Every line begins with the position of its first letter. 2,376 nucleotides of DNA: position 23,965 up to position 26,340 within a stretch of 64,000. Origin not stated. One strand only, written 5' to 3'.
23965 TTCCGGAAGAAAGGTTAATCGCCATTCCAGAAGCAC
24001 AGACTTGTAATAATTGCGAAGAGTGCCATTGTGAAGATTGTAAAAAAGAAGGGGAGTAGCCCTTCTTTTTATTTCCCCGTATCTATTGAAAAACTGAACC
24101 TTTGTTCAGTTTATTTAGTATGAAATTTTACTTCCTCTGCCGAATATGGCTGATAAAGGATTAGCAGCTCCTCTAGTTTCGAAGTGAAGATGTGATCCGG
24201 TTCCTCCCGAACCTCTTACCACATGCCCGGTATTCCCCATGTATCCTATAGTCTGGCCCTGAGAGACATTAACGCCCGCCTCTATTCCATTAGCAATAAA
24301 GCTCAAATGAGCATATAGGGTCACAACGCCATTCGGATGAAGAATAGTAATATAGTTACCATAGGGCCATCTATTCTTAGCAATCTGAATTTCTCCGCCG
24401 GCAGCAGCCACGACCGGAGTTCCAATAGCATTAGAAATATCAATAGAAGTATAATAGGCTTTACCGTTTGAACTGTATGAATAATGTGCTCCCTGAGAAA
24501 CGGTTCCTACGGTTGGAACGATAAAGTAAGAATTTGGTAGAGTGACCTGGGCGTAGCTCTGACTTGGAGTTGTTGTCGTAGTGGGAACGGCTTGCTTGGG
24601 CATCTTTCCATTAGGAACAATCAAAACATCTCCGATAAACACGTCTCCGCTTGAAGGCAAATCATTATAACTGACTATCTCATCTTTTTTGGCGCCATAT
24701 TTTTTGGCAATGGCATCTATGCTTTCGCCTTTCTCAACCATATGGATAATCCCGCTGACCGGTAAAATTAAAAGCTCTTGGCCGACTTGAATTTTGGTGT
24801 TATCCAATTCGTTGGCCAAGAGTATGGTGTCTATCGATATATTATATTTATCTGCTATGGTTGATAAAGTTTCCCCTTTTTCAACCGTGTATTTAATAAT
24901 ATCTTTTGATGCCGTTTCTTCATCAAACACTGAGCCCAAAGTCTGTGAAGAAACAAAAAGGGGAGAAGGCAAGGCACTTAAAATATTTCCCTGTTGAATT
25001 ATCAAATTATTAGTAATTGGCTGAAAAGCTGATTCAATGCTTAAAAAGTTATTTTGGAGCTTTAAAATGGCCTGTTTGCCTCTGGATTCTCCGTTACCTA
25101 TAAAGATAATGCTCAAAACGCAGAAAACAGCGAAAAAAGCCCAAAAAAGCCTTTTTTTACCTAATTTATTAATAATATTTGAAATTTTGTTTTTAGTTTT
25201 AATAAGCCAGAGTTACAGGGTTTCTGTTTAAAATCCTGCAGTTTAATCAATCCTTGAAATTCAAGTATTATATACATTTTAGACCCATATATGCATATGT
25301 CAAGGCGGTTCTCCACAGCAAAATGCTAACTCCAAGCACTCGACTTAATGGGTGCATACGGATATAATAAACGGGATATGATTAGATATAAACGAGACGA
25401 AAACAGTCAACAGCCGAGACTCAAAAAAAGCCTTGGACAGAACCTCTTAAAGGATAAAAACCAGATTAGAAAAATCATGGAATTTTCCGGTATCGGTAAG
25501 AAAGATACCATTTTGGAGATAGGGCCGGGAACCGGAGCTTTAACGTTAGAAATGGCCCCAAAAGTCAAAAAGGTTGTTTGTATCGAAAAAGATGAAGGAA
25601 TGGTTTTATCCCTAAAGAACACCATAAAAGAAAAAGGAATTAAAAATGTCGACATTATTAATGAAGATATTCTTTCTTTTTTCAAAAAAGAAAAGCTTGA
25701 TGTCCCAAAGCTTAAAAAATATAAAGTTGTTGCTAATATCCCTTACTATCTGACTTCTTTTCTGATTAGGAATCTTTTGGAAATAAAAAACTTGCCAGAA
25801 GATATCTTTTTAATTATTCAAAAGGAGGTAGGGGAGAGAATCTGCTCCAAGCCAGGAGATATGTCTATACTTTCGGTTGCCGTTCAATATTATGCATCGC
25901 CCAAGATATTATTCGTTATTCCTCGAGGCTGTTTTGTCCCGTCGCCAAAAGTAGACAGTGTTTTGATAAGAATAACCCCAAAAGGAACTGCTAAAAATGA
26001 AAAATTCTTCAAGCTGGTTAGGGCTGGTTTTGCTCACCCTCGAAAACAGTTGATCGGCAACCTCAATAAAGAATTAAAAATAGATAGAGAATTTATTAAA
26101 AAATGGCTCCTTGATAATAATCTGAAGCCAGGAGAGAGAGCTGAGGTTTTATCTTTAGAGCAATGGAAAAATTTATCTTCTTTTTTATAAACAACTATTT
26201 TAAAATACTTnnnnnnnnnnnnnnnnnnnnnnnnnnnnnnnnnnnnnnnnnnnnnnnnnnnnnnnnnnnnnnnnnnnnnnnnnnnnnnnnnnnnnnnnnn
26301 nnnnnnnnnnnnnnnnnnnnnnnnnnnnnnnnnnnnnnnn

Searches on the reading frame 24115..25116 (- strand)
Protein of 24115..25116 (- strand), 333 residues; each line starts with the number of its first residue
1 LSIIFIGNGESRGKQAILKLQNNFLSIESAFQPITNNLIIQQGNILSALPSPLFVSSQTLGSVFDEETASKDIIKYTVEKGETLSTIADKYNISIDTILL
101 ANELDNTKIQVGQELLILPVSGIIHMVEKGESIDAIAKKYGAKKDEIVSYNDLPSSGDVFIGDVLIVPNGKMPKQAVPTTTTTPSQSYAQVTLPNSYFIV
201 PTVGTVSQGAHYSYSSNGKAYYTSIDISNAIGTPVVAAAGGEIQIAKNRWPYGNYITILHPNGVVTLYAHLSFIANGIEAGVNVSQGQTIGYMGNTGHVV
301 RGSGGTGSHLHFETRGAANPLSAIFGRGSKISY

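Call 53: search_protein_families(library=pfam, proteins=[window:24115-25116:-])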
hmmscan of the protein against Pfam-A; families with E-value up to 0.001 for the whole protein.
window:24115-25116:- (333 aa): 4 families
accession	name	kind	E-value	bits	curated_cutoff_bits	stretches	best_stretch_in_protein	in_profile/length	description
PF01476.26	LysM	-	7.4e-26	90.3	20.9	2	76-117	1-42/43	LysM domain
PF01551.29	Peptidase_M23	-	1.2e-23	83.5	28.7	1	223-320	4-93/96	Peptidase family M23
PF23473.1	LysM3_LYK4_5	-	3.1e-11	43.6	29.3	1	75-109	4-38/48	LYK4/5 LysM3 domain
PF23446.1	LysM1_NFP_LYK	-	7.6e-05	23.9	36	0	82-117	16-53/60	NFP/LYK LysM1 domain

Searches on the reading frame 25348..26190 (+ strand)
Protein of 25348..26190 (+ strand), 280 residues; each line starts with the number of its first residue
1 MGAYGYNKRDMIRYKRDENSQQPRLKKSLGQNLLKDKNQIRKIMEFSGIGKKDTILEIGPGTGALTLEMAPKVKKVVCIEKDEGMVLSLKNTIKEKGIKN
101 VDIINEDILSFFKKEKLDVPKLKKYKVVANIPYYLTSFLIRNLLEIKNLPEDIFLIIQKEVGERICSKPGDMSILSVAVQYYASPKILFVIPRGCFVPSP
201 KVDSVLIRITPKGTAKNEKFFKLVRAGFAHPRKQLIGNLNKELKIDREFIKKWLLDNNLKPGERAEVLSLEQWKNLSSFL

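Call 53: search_protein_families(library=pfam, proteins=[window:25348-26190:+])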
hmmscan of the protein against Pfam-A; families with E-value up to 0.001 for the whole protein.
window:25348-26190:+ (280 aa): 9 families
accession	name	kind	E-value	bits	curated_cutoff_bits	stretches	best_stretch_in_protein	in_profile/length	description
PF00398.26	RrnaAD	-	6e-50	170.2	24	1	25-277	4-258/263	Ribosomal RNA adenine dimethylase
PF13649.12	Methyltransf_25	-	5.8e-07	30.5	27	1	55-118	1-66/97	Methyltransferase domain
PF02390.23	Methyltransf_4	-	8.1e-07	29.1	24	1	53-114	3-66/173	Putative methyltransferase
PF13847.12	Methyltransf_31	-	1.8e-06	28.1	27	1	51-119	3-77/145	Methyltransferase domain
PF01135.25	PCMT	-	1.5e-05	25.3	20.3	1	42-107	64-132/210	Protein-L-isoaspartate(D-aspartate) O-methyltransferase (PCMT)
PF05175.20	MTS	-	2.2e-05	24.6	23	1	52-119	32-101/170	Methyltransferase small domain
PF03602.21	Cons_hypoth95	-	0.00024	21.3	24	1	50-173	40-166/182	Conserved hypothetical protein 95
PF08241.18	Methyltransf_11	-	0.00037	21.5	21.2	1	56-119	1-63/95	Methyltransferase domain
PF05185.22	PRMT5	-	0.00078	19.8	22.9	0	39-119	62-137/171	PRMT5 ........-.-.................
